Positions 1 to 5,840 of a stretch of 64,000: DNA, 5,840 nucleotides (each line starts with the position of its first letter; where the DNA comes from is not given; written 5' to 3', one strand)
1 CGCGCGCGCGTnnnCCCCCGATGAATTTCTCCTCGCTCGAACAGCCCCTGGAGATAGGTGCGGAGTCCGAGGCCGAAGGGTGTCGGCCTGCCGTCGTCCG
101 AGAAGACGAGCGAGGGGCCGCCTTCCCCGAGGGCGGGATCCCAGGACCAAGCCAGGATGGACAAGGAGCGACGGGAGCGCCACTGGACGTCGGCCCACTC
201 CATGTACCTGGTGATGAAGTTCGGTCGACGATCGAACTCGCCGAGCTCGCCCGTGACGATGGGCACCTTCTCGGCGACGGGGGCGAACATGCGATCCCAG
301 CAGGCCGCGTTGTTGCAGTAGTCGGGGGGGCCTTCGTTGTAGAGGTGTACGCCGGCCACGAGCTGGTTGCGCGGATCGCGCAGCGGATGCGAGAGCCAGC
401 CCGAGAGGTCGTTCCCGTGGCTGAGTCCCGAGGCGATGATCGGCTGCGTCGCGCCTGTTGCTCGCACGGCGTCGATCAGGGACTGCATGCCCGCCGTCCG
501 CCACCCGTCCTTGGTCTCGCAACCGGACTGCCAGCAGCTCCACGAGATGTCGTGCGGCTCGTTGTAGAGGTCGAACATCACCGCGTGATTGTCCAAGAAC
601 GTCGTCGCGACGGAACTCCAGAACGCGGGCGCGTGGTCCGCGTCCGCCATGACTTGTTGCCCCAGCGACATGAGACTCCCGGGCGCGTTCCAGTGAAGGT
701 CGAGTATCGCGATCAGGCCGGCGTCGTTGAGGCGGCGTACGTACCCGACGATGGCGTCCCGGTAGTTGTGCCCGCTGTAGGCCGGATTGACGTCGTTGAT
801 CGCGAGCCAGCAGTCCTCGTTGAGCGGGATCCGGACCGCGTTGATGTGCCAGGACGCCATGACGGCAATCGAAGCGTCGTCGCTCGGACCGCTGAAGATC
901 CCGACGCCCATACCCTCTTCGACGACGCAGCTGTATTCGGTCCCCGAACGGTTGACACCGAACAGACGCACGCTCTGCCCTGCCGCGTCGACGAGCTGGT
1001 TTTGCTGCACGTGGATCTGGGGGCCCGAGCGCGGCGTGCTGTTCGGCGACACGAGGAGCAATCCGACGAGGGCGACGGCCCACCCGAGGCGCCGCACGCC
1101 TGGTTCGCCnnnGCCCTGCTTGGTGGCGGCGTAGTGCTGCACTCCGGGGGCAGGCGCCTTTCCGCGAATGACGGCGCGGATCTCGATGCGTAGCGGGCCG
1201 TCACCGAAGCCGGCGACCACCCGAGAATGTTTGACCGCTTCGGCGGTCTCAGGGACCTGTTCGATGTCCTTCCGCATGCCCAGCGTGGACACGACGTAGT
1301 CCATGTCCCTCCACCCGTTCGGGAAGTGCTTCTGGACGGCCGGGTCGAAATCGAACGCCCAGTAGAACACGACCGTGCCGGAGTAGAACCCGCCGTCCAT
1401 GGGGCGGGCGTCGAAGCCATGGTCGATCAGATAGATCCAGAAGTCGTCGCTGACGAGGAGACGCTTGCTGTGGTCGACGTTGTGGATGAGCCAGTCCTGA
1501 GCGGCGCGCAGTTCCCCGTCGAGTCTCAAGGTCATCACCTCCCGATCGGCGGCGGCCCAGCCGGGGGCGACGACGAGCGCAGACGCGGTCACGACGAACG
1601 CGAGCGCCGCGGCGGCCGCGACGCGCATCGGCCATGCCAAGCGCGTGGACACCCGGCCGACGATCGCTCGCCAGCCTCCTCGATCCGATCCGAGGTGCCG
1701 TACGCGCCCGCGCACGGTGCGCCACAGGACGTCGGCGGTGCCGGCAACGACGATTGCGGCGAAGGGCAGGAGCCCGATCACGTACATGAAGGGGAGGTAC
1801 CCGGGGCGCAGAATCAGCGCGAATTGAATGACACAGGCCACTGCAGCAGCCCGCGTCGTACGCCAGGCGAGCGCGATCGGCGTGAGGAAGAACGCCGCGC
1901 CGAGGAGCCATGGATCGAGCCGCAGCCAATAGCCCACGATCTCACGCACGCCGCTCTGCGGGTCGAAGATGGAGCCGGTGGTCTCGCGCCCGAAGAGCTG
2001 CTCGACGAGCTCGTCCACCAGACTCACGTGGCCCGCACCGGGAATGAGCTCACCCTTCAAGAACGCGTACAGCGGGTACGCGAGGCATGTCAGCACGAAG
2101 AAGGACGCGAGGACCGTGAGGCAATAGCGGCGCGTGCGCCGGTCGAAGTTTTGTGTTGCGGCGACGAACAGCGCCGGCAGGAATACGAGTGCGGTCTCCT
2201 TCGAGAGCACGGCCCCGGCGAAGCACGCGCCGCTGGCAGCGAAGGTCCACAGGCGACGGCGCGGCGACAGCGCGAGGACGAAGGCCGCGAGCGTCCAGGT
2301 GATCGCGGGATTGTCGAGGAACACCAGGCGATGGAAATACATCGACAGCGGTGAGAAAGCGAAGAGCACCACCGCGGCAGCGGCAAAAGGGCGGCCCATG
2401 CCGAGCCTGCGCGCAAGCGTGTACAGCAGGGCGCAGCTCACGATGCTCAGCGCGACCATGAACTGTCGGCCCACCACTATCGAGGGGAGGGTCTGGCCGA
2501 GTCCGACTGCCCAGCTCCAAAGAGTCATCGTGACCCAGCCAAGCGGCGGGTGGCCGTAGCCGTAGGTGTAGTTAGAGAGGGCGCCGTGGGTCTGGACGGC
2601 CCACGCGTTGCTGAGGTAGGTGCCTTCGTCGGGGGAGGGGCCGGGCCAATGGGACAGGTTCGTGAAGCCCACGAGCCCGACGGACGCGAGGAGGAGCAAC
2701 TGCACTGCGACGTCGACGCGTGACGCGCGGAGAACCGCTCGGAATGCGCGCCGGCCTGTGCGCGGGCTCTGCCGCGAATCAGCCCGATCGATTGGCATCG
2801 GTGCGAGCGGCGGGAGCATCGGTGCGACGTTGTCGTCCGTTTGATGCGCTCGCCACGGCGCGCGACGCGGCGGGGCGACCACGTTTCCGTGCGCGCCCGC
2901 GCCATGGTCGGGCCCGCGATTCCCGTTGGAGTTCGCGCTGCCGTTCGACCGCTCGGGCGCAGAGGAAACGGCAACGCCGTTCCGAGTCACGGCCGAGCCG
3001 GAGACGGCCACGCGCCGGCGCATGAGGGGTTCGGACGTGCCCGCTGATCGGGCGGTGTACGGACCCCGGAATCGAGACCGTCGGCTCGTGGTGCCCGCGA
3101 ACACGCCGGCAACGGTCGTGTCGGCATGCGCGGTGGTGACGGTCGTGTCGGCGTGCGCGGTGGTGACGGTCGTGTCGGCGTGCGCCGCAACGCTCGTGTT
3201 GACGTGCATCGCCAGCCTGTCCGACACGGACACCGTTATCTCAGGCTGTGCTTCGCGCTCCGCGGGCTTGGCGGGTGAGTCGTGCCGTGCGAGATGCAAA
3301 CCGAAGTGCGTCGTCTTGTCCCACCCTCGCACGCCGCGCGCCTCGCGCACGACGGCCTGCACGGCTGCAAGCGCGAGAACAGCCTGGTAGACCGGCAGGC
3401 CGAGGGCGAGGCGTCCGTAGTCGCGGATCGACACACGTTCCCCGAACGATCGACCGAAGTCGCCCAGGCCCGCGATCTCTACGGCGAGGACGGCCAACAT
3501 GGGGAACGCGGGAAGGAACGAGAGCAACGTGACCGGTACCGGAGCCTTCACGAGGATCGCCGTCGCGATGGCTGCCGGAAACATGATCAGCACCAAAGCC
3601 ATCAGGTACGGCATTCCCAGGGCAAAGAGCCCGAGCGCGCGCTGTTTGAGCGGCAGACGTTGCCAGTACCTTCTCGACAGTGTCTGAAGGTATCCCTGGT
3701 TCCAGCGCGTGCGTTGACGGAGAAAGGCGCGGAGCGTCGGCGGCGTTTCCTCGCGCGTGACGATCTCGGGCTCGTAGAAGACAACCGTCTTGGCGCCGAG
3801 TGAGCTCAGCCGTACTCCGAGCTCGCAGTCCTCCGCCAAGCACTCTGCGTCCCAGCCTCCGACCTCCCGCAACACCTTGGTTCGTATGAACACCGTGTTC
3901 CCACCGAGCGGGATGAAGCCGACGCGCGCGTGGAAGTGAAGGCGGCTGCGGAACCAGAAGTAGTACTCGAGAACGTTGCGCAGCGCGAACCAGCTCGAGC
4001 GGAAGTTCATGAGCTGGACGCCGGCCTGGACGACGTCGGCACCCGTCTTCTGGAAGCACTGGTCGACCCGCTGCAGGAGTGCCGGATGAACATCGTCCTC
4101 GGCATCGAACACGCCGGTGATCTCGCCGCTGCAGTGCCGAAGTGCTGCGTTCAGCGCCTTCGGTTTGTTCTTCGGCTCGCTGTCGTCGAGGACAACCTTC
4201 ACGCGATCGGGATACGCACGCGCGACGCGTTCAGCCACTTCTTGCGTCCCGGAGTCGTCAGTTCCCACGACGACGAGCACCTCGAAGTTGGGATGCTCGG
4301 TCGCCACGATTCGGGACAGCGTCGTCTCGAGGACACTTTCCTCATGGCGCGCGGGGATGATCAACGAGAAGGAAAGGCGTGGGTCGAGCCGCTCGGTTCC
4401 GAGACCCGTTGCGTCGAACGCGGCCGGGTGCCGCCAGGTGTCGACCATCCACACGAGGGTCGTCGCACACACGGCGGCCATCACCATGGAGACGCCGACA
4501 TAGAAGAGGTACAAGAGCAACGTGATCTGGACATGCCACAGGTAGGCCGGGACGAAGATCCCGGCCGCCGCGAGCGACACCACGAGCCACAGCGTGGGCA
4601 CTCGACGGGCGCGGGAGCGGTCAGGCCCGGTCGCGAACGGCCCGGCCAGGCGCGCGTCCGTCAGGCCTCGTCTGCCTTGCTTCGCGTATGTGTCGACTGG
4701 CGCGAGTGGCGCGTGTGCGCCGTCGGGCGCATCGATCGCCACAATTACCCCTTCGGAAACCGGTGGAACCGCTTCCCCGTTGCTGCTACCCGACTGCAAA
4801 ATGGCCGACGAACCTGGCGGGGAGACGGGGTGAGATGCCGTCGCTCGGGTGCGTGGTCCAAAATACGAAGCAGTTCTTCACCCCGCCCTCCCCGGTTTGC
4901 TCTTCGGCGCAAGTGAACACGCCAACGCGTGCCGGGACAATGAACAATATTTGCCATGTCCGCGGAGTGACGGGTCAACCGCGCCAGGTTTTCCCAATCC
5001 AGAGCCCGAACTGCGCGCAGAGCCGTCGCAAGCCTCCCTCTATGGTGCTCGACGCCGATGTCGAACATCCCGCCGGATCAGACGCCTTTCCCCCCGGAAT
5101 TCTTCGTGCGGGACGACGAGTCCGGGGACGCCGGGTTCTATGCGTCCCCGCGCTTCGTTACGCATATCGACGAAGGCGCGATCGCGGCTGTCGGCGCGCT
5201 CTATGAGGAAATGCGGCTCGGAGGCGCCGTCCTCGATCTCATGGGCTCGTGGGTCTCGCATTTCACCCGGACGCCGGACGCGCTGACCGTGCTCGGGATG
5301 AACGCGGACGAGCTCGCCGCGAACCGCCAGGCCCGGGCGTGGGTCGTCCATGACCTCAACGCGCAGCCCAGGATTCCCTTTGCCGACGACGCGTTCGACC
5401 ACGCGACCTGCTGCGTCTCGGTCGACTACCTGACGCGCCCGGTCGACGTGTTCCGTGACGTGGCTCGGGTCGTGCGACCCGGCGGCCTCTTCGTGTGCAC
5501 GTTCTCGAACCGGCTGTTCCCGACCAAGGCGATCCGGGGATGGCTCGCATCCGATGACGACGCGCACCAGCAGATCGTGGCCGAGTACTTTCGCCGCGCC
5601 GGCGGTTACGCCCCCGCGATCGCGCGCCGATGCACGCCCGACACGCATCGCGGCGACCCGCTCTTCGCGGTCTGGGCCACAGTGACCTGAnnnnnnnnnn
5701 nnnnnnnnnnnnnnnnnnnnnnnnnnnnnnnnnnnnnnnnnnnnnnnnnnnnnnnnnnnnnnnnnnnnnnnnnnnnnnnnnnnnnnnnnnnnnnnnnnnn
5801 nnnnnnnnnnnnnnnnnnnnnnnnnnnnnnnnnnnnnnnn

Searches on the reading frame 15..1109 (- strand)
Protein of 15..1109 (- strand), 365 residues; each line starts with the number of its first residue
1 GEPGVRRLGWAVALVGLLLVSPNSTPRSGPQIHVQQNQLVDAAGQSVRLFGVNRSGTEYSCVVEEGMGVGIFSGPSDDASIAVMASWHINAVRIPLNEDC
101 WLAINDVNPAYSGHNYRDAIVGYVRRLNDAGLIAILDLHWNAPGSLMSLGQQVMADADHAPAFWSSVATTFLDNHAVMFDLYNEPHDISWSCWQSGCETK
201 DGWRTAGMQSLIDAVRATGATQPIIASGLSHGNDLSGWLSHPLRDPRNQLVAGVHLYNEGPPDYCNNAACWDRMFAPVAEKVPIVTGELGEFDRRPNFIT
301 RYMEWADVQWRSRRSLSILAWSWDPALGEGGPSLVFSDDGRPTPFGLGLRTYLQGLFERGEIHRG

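Call 53: search_protein_families(library=pfam, proteins=[window:15-1109:-], max_evalue=0.0001)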
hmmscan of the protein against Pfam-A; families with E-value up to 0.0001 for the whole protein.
window:15-1109:- (365 aa): 1 family
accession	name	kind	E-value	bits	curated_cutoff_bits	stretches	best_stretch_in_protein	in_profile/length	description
PF00150.24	Cellulase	-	9.3e-28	97.9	23.5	1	40-325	1-270/272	Cellulase (glycosyl hydrolase family 5)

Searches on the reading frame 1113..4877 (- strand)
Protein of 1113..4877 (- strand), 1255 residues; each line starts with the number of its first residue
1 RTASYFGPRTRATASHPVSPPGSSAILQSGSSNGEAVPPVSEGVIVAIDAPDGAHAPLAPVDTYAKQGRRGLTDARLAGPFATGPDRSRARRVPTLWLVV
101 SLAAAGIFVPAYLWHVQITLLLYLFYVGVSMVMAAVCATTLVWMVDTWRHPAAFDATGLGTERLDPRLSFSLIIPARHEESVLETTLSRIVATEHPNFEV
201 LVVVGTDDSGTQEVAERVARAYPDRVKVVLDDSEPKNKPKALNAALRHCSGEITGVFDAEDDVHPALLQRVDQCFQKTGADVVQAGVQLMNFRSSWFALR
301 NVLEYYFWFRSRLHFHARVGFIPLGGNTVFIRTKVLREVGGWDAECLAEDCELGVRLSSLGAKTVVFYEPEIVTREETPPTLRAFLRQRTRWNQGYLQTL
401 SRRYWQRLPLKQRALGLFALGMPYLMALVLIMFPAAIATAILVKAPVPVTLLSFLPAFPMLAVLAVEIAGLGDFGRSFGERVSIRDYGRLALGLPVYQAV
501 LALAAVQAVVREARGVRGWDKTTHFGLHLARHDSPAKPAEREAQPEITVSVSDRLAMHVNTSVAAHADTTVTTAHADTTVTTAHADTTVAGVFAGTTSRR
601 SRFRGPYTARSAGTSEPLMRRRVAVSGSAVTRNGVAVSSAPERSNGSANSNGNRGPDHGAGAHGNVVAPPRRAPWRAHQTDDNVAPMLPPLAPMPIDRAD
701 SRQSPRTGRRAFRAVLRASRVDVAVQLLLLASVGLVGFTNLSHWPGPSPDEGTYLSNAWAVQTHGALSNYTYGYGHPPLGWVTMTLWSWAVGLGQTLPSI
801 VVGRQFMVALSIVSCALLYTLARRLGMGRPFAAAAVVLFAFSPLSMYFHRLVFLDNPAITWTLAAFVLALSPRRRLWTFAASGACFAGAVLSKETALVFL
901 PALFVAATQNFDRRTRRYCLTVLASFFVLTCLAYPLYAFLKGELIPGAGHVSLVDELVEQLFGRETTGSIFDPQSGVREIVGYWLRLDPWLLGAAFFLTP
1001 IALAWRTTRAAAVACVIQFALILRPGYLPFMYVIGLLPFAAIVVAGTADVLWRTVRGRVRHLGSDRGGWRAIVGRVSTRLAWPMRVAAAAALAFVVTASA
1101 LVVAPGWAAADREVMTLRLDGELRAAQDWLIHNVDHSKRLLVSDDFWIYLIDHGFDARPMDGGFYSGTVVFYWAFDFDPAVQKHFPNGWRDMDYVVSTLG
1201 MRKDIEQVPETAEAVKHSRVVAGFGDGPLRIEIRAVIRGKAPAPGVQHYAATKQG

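Call 53: search_protein_families(library=pfam, proteins=[window:1113-4877:-], max_evalue=0.0001)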
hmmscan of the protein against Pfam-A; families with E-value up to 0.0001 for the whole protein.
window:1113-4877:- (1255 aa): 6 families
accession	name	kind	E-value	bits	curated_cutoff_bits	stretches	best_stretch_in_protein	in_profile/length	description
PF13641.12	Glyco_tranf_2_3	-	1e-47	163.6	27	1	167-394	2-229/230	Glycosyltransferase like family 2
PF13632.12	Glyco_trans_2_3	-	1.4e-24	87.5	27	1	257-442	5-197/198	Glycosyl transferase family group 2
PF00535.33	Glycos_transf_2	-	1.6e-16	61.1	23.3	1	171-330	1-159/168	Glycosyl transferase family 2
PF13231.12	PMT_2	-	1.9e-08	35.1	26.1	1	789-933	8-155/160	Dolichyl-phosphate-mannose-protein mannosyltransferase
PF13506.12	Glyco_transf_21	-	8.8e-08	32.2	21.7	1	226-393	4-173/174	Glycosyl transferase family 21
PF02366.24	PMT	-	3.2e-07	30.6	22.7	1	750-932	29-228/245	Dolichyl-phosphate-mannose-protein mannosyltransferase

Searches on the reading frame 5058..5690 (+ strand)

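Call 4: search_protein_families(library=pfam, proteins=[window:5058-5690:+], max_evalue=0.01)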
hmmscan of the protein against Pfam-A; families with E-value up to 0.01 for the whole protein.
window:5058-5690:+ (210 aa): 7 families
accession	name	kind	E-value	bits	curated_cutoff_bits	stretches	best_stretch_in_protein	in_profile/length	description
PF08241.18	Methyltransf_11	-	2e-09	38.4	21.2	1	87-147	34-95/95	Methyltransferase domain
PF13649.12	Methyltransf_25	-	2.8e-05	25.1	27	1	92-143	47-97/97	Methyltransferase domain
PF01209.24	Ubie_methyltran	-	0.00034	20.5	20.1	1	104-148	108-152/233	ubiE/COQ5 methyltransferase family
PF08242.18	Methyltransf_12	-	0.00065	20.8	30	1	87-145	40-98/98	Methyltransferase domain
PF13847.12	Methyltransf_31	-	0.0017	18.5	27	1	97-151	58-113/145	Methyltransferase domain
PF03141.22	Methyltransf_29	-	0.0027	16.8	23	1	102-148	171-218/506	Putative S-adenosyl-L-methionine-dependent methyltransferase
PF05148.21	Methyltransf_8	-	0.0086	16.4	27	0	104-147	114-157/219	Hypothetical methyltransferase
